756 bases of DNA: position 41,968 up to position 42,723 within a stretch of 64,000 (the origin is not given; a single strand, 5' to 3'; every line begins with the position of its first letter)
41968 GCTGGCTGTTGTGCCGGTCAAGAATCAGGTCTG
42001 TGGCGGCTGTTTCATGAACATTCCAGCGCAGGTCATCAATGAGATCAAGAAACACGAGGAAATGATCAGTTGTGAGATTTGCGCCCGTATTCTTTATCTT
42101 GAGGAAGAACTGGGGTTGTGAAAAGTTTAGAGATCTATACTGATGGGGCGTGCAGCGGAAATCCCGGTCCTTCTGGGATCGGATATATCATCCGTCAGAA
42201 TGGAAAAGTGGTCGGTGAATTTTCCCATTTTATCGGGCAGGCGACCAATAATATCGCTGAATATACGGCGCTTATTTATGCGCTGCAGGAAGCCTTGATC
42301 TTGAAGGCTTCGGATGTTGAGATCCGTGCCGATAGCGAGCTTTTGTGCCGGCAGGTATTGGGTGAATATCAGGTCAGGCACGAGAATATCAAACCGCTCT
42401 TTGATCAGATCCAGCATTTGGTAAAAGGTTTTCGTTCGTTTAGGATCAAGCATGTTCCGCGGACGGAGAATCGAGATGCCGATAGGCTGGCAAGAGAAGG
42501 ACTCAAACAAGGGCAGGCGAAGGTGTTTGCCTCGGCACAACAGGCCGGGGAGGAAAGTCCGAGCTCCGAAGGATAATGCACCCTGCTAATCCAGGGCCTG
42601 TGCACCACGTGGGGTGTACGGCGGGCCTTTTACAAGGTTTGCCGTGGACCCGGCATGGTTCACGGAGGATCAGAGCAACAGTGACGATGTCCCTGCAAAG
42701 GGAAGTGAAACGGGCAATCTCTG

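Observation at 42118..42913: rnhA coding sequence runs ~70 nt into the RNase P RNA gene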

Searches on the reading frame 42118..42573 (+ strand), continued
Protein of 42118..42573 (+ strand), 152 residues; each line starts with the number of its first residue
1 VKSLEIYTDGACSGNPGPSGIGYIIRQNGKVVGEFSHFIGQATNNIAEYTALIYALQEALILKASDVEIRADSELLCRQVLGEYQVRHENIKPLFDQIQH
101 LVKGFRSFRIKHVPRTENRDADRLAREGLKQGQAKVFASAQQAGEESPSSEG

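Call 44: find_encoding_contigs(protein=P0005, flank=1500, max_places=1)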
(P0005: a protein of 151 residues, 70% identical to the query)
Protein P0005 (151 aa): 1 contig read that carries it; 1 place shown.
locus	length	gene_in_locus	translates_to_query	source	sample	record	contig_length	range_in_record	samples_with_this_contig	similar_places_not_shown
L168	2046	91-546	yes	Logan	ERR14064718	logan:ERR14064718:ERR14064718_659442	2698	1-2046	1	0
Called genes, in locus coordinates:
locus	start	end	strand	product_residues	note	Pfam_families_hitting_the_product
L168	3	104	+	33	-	?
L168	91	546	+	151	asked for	PF00075:RNase_H, PF13456:RVT_3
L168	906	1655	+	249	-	PF20772:TACO1_YebC_N, PF01709:Transcrip_reg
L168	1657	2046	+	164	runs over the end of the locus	PF02075:RuvC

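Call 45: find_encoding_contigs(protein=P0025, flank=1500, max_places=1)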
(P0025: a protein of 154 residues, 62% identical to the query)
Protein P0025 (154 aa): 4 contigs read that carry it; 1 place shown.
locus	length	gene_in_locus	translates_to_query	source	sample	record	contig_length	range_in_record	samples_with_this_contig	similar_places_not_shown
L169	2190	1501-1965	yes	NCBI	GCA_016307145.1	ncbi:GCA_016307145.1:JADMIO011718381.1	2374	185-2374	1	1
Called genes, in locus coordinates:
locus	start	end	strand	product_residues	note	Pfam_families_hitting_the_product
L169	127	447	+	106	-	-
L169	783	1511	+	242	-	PF24481:CT398_CC (weak), PF02591:Zn_ribbon_9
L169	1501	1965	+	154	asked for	PF00075:RNase_H, PF13456:RVT_3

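Call 46: find_encoding_contigs(protein=P0037, flank=1500, max_places=1)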
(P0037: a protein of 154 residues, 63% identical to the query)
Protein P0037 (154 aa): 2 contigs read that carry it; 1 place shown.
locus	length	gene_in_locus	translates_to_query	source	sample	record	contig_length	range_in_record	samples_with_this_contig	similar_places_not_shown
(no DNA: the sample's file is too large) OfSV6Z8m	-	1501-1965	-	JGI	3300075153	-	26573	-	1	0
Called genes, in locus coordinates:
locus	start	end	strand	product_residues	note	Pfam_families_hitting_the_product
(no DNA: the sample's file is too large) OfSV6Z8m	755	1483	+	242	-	PF24481:CT398_CC, PF02591:Zn_ribbon_9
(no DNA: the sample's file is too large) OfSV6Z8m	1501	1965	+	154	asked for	PF00075:RNase_H, PF13456:RVT_3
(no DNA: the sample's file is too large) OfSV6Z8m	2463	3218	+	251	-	PF20772:TACO1_YebC_N, PF01709:Transcrip_reg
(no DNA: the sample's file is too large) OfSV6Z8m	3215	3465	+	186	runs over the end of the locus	PF02075:RuvC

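Call 47: find_encoding_contigs(protein=P0062, flank=1500, max_places=1)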
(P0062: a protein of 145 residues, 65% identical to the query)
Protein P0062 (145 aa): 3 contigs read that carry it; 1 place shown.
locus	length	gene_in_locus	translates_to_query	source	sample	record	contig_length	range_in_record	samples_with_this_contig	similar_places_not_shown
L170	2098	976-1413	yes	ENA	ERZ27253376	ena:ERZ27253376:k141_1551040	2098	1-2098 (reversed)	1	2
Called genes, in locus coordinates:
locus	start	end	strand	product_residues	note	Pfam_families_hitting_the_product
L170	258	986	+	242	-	PF24481:CT398_CC (weak), PF02591:Zn_ribbon_9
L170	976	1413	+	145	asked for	PF00075:RNase_H, PF13456:RVT_3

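Call 56: find_homologous_proteins(query=window:42118-42507:+, max_evalue=1e-10)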
Query window:42118-42507:+ (130 aa): 2013 proteins with E <= 1e-10 among 3241 candidates; the best 120 are listed.
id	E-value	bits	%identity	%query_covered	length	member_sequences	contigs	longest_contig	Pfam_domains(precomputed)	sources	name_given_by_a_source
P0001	1.1e-79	283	100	100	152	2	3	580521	PF13456.13,PF00075.31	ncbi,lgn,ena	-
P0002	1.9e-77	275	97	100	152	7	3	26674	PF13456.13,PF00075.31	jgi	-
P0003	1.7e-69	250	88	100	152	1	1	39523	PF13456.13,PF00075.31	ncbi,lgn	-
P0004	3.5e-56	207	68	100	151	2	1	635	PF13456.13,PF00075.31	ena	-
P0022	3.7e-56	207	70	100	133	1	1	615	PF13456.13,PF00075.31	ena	-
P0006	6.8e-56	206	69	100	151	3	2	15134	PF13456.13,PF00075.31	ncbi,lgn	-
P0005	4.7e-55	203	68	100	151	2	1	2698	PF13456.13,PF00075.31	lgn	-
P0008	3.6e-54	200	67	100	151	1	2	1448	PF13456.13,PF00075.31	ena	-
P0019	5.1e-54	200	69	98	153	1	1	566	PF13456.13,PF00075.31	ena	-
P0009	7.2e-54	199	69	100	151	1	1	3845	PF13456.13,PF00075.31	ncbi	-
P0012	1.5e-52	195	65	100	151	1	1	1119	PF13456.13,PF00075.31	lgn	-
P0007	2.4e-52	194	66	100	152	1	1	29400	PF13456.13,PF00075.31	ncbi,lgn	-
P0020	2.9e-52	194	69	98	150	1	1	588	PF13456.13,PF00075.31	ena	-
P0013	3.9e-52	194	66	99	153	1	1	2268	PF13456.13,PF00075.31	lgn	-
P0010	5.3e-52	193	67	100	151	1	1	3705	PF13456.13,PF00075.31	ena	-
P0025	5.4e-52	193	67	98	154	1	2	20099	PF13456.13,PF00075.31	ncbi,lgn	-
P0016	1.3e-51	192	66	100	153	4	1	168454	PF13456.13,PF00075.31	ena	-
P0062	4.7e-51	190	66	98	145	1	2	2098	PF13456.13,PF00075.31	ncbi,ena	-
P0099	1.6e-50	188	65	98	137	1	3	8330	PF13456.13,PF00075.31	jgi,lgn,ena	-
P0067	2.4e-50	188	65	100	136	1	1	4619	PF13456.13,PF00075.31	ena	-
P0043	8.3e-50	186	66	99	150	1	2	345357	PF13456.13,PF00075.31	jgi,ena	-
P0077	9.2e-50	186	66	98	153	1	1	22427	PF13456.13,PF00075.31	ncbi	-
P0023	9.8e-49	183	67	97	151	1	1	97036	PF13456.13,PF00075.31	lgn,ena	-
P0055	3.6e-48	181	61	98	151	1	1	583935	PF13456.13,PF00075.31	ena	-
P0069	4.2e-48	181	63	98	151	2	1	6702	PF13456.13,PF00075.31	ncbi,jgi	-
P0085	5.4e-48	180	64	98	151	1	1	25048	PF13456.13,PF00075.31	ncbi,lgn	-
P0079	5.5e-48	180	62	98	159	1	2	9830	PF13456.13,PF00075.31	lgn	-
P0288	6.8e-47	177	62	100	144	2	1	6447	PF13456.13,PF00075.31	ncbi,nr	ncbi:MAG: ribonuclease HI family protein [Candidatus Omnitrophica bacterium]|nr:ribonuclease HI fami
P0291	2.4e-46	175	63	98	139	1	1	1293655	PF13456.13,PF00075.31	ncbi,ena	-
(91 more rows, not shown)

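Call 60: list_cluster_members(proteins=[P0001, P0003, P0006, P0007, P0025, P0046, P0069, P0077, P0085, P0291])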
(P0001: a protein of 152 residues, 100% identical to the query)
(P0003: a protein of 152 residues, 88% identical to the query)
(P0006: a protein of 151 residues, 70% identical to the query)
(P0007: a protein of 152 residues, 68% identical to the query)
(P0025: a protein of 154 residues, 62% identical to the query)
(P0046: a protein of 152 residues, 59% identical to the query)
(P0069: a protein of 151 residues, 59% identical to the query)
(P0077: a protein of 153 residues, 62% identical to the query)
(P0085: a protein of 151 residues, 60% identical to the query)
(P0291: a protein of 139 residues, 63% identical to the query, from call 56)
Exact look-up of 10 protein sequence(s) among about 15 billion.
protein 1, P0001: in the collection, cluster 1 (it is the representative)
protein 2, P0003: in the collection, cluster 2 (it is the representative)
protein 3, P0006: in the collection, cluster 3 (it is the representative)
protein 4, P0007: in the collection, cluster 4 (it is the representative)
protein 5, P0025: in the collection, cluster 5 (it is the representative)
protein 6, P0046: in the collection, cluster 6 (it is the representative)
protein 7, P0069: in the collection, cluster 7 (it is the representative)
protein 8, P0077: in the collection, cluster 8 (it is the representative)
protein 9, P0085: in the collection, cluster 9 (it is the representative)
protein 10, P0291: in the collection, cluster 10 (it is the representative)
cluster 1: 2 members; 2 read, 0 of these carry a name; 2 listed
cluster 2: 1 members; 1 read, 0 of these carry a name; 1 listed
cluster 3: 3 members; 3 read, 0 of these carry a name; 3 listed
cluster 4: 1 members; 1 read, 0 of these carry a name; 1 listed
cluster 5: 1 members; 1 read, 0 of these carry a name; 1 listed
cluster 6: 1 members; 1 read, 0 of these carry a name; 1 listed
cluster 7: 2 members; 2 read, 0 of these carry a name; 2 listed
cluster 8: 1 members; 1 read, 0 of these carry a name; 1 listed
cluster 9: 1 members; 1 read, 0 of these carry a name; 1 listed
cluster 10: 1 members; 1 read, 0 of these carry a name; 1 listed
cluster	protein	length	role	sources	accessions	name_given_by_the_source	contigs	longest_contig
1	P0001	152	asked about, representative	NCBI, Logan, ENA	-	-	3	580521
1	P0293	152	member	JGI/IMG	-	-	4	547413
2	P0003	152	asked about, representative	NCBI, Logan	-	-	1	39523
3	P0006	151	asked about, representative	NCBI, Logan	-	-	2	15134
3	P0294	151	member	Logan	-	-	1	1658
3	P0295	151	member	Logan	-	-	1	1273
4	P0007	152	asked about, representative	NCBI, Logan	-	-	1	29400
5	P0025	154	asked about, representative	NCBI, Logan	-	-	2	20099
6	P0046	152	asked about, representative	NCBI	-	-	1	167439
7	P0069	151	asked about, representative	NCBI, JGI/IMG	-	-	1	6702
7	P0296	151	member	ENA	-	-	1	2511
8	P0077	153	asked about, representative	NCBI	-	-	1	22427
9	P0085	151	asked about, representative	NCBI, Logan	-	-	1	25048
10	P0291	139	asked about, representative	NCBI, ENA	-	-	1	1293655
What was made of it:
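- Tried and rejected: The cluster look-up gave no names or accessions (call 60).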

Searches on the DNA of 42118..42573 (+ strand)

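Call 33: search_rna_families(sources=[L001, L002, L003, L004, L008, L009, L161, L162, L163, L164, L165, L166, L167, L081, L082, L083, L084, L085, L086, L088], threshold=gathering)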
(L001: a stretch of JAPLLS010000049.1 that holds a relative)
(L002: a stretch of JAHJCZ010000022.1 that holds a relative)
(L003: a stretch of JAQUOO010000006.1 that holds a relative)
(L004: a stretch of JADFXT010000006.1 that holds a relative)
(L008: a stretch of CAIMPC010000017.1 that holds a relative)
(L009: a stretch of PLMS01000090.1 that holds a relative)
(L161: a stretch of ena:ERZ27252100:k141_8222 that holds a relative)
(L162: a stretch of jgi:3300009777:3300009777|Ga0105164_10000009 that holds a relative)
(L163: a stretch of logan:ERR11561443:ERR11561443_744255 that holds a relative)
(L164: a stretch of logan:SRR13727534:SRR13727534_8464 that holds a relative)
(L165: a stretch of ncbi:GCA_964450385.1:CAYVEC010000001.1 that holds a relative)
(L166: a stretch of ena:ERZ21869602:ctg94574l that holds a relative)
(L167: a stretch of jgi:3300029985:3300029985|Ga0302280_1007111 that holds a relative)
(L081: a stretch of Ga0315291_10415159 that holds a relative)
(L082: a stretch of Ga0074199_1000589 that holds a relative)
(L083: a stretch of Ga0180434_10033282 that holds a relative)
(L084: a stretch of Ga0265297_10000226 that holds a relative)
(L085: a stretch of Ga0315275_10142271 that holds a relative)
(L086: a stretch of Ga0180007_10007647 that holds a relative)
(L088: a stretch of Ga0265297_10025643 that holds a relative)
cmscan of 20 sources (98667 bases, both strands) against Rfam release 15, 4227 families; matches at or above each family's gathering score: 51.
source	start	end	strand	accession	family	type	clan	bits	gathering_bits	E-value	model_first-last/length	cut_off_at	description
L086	2858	3214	+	RF00010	RNaseP_bact_a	Gene; ribozyme;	CL00002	265.9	100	1.9e-85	1-367/367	no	Bacterial RNase P class A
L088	2919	3285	+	RF00010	RNaseP_bact_a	Gene; ribozyme;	CL00002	229.1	100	5.7e-73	1-367/367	no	Bacterial RNase P class A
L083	1677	2226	+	RF00010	RNaseP_bact_a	Gene; ribozyme;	CL00002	199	100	9.2e-63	1-367/367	no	Bacterial RNase P class A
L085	2141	2458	+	RF00010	RNaseP_bact_a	Gene; ribozyme;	CL00002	183.2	100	2.2e-57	1-367/367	no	Bacterial RNase P class A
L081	845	1237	+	RF00010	RNaseP_bact_a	Gene; ribozyme;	CL00002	179.1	100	5.4e-56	1-367/367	no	Bacterial RNase P class A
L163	2890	3257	+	RF00010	RNaseP_bact_a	Gene; ribozyme;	CL00002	169.1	100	1.3e-52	1-367/367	no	Bacterial RNase P class A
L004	3391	3747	+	RF00010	RNaseP_bact_a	Gene; ribozyme;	CL00002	168.7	100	1.8e-52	1-367/367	no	Bacterial RNase P class A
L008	3422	3863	+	RF00010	RNaseP_bact_a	Gene; ribozyme;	CL00002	166.8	100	7.9e-52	1-367/367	no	Bacterial RNase P class A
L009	3481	3969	+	RF00010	RNaseP_bact_a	Gene; ribozyme;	CL00002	165.1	100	2.9e-51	1-367/367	no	Bacterial RNase P class A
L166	2890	3315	+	RF00010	RNaseP_bact_a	Gene; ribozyme;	CL00002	162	100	3.3e-50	1-367/367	no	Bacterial RNase P class A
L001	3341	3734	+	RF00010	RNaseP_bact_a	Gene; ribozyme;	CL00002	159.1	100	3.2e-49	1-367/367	no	Bacterial RNase P class A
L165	2892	3257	+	RF00010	RNaseP_bact_a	Gene; ribozyme;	CL00002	154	100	1.7e-47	1-367/367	no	Bacterial RNase P class A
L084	2964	3326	+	RF00010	RNaseP_bact_a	Gene; ribozyme;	CL00002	151.9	100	8.9e-47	1-367/367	no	Bacterial RNase P class A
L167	2960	3353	+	RF00010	RNaseP_bact_a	Gene; ribozyme;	CL00002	148.5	100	1.3e-45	1-367/367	no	Bacterial RNase P class A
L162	2885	3204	+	RF00010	RNaseP_bact_a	Gene; ribozyme;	CL00002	148.3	100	1.4e-45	1-367/367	no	Bacterial RNase P class A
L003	3441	3871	+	RF00010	RNaseP_bact_a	Gene; ribozyme;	CL00002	139.8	100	1.2e-42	1-367/367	no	Bacterial RNase P class A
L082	2922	3349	+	RF00010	RNaseP_bact_a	Gene; ribozyme;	CL00002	138.8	100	2.4e-42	1-367/367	no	Bacterial RNase P class A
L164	1467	1952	+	RF00010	RNaseP_bact_a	Gene; ribozyme;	CL00002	136.8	100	1.1e-41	1-367/367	no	Bacterial RNase P class A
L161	1883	2344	+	RF00010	RNaseP_bact_a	Gene; ribozyme;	CL00002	136.2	100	1.9e-41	1-367/367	no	Bacterial RNase P class A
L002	2301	2759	+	RF00010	RNaseP_bact_a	Gene; ribozyme;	CL00002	126.1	100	5.1e-38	1-367/367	no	Bacterial RNase P class A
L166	1414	1487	+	RF00005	tRNA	Gene; tRNA;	CL00001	75.7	29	1.3e-14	1-71/71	no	tRNA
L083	147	220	+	RF00005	tRNA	Gene; tRNA;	CL00001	75.6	29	1.4e-14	1-71/71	no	tRNA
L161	493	566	+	RF00005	tRNA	Gene; tRNA;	CL00001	75.1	29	1.9e-14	1-71/71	no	tRNA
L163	1522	1595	+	RF00005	tRNA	Gene; tRNA;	CL00001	74.6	29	2.6e-14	1-71/71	no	tRNA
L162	1606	1679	+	RF00005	tRNA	Gene; tRNA;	CL00001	74.4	29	3e-14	1-71/71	no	tRNA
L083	246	319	+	RF00005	tRNA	Gene; tRNA;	CL00001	73.8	29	4.2e-14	1-71/71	no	tRNA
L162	1689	1762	+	RF00005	tRNA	Gene; tRNA;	CL00001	73.6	29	5e-14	1-71/71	no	tRNA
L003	2160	2233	+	RF00005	tRNA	Gene; tRNA;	CL00001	73.4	29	5.7e-14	1-71/71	no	tRNA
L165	1508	1581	+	RF00005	tRNA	Gene; tRNA;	CL00001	73.4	29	5.5e-14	1-71/71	no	tRNA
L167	1547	1619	+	RF00005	tRNA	Gene; tRNA;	CL00001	73.4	29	5.6e-14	1-71/71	no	tRNA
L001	2006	2077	+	RF00005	tRNA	Gene; tRNA;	CL00001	72.7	29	9e-14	1-71/71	no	tRNA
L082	1659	1732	+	RF00005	tRNA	Gene; tRNA;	CL00001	72.5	29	9.7e-14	1-71/71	no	tRNA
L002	984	1057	+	RF00005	tRNA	Gene; tRNA;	CL00001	72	29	1.4e-13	1-71/71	no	tRNA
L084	1617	1688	+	RF00005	tRNA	Gene; tRNA;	CL00001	71.7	29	1.6e-13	1-71/71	no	tRNA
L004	1939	2012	+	RF00005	tRNA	Gene; tRNA;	CL00001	71.6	29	1.7e-13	1-71/71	no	tRNA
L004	2156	2229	+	RF00005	tRNA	Gene; tRNA;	CL00001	71.4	29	2e-13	1-71/71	no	tRNA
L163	1620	1693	+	RF00005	tRNA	Gene; tRNA;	CL00001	71.4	29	2e-13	1-71/71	no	tRNA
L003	1937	2008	+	RF00005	tRNA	Gene; tRNA;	CL00001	71.3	29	2.1e-13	1-71/71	no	tRNA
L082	1577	1648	+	RF00005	tRNA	Gene; tRNA;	CL00001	71.3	29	2.1e-13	1-71/71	no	tRNA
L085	923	996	+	RF00005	tRNA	Gene; tRNA;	CL00001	71.1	29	2.5e-13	1-71/71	no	tRNA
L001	2093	2166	+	RF00005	tRNA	Gene; tRNA;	CL00001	70.8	29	3e-13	1-71/71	no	tRNA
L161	646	719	+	RF00005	tRNA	Gene; tRNA;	CL00001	70.3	29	3.9e-13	1-71/71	no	tRNA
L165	1616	1689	+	RF00005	tRNA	Gene; tRNA;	CL00001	70.3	29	3.9e-13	1-71/71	no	tRNA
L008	2179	2252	+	RF00005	tRNA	Gene; tRNA;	CL00001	70.2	29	4.3e-13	1-71/71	no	tRNA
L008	1910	1983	+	RF00005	tRNA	Gene; tRNA;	CL00001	69.2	29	8e-13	1-71/71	no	tRNA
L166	1605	1678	+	RF00005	tRNA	Gene; tRNA;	CL00001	68.9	29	9.4e-13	1-71/71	no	tRNA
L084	1695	1768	+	RF00005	tRNA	Gene; tRNA;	CL00001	68.6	29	1.1e-12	1-71/71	no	tRNA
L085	825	896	+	RF00005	tRNA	Gene; tRNA;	CL00001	68.1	29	1.7e-12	1-71/71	no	tRNA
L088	1690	1763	+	RF00005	tRNA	Gene; tRNA;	CL00001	67.4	29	2.5e-12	1-71/71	no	tRNA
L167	1631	1704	+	RF00005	tRNA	Gene; tRNA;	CL00001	66.9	29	3.4e-12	1-71/71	no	tRNA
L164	1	48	+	RF00005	tRNA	Gene; tRNA;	CL00001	35.6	29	0.0014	25-71/71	5'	tRNA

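Call 62: search_rna_families(sources=[L168, L169, L170, L090, L091, L092, L005, L087, L089], threshold=gathering)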
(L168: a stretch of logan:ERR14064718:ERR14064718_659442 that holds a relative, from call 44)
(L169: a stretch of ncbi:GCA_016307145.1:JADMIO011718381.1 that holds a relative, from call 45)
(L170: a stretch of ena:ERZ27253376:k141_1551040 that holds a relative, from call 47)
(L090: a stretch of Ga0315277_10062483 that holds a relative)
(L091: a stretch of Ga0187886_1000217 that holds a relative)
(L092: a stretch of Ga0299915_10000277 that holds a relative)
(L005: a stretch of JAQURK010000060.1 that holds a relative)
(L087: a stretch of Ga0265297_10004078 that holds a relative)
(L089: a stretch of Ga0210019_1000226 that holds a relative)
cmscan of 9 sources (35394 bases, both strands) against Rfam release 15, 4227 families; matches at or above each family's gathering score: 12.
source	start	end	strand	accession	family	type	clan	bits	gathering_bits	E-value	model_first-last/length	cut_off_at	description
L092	2949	3541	+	RF00010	RNaseP_bact_a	Gene; ribozyme;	CL00002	302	100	4.2e-98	1-367/367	no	Bacterial RNase P class A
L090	3020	3412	+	RF00010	RNaseP_bact_a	Gene; ribozyme;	CL00002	284.3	100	4.3e-92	1-367/367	no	Bacterial RNase P class A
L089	3135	3482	-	RF00010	RNaseP_bact_a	Gene; ribozyme;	CL00002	218.2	100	1.1e-69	1-367/367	no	Bacterial RNase P class A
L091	2981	3468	+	RF00010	RNaseP_bact_a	Gene; ribozyme;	CL00002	166.2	100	4.4e-52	1-367/367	no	Bacterial RNase P class A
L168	480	865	+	RF00010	RNaseP_bact_a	Gene; ribozyme;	CL00002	159.6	100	7.7e-50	1-367/367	no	Bacterial RNase P class A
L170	1485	1798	+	RF00010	RNaseP_bact_a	Gene; ribozyme;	CL00002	142.8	100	4e-44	1-367/367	no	Bacterial RNase P class A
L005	1970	2042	+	RF00005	tRNA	Gene; tRNA;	CL00001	75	29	7.3e-15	1-71/71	no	tRNA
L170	78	151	+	RF00005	tRNA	Gene; tRNA;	CL00001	73.6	29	1.8e-14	1-71/71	no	tRNA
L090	1414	1487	-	RF00005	tRNA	Gene; tRNA;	CL00001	73.3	29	2.1e-14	1-71/71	no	tRNA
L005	2172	2245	+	RF00005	tRNA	Gene; tRNA;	CL00001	73.2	29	2.3e-14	1-71/71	no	tRNA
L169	599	672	+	RF00005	tRNA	Gene; tRNA;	CL00001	71.8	29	5.6e-14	1-71/71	no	tRNA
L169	682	755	+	RF00005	tRNA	Gene; tRNA;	CL00001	70.5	29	1.2e-13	1-71/71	no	tRNA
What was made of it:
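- Checked: Rfam shows the same kind of overlap, 67-82 nt, in 9 other independently assembled loci (calls 33, 62).
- Rfam shows overlaps of 67-82 nt in L002, L004, L161-L166 and L168 (calls 33, 62).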
